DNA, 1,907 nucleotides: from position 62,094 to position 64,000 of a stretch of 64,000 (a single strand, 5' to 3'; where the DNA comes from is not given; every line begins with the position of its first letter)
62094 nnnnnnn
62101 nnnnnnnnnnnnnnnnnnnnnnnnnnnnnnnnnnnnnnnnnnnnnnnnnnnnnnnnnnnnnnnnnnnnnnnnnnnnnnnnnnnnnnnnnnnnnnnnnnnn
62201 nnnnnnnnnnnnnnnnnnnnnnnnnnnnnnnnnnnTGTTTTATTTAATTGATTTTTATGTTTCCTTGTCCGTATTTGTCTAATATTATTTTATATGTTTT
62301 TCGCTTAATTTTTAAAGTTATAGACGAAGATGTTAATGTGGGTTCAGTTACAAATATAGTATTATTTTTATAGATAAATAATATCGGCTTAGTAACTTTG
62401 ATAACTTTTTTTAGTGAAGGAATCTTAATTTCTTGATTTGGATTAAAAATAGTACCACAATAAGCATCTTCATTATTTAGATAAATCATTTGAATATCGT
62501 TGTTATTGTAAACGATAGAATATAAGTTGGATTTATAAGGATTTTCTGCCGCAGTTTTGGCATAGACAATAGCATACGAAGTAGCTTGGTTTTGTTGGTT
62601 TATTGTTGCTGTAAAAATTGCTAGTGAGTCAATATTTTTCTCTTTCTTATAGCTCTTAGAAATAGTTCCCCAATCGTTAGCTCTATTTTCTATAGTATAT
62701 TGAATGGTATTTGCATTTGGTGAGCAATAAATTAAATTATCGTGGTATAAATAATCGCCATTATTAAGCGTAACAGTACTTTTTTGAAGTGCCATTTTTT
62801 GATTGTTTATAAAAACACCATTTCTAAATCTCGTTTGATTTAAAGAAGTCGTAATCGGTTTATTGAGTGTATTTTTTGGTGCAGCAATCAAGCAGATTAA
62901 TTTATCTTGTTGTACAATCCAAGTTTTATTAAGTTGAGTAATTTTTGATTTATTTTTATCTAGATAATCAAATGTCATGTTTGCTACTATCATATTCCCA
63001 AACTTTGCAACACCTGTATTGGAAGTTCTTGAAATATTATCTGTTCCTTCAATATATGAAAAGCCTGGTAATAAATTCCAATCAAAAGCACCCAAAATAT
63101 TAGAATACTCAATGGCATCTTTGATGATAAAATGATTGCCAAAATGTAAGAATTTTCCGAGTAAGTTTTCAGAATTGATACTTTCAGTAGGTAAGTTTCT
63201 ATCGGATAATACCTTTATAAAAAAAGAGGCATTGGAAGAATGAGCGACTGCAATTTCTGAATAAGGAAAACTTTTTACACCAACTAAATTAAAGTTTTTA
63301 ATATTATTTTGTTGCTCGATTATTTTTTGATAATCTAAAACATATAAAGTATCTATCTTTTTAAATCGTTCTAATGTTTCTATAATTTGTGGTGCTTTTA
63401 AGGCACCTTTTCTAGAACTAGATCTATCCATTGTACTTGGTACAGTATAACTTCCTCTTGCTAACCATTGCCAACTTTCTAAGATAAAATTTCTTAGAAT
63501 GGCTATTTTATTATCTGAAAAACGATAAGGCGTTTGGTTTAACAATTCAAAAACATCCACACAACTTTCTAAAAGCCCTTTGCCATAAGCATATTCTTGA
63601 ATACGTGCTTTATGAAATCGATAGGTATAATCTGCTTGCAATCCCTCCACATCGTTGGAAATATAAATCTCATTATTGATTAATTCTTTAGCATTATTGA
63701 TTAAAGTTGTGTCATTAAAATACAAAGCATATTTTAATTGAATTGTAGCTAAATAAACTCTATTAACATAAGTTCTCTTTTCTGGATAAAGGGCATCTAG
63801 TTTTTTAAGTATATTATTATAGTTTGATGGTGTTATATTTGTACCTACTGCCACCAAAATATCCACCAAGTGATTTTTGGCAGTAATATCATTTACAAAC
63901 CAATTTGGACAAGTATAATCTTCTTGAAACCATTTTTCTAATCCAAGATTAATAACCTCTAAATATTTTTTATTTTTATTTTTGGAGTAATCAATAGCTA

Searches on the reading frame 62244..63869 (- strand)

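Call 80: search_protein_families(library=pfam, proteins=[window:62244-63869:-], max_evalue=0.00001)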
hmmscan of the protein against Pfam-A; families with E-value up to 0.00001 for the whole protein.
window:62244-63869:- (541 aa): 2 families
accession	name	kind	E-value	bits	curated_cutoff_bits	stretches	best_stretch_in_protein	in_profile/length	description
PF02278.25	Lyase_8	-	3.8e-31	109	27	1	199-434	2-249/254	Polysaccharide lyase family 8, super-sandwich domain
PF08124.17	Lyase_8_N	-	4.7e-14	52.7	24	1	28-171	161-304/323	Polysaccharide lyase family 8, N terminal alpha-helical domain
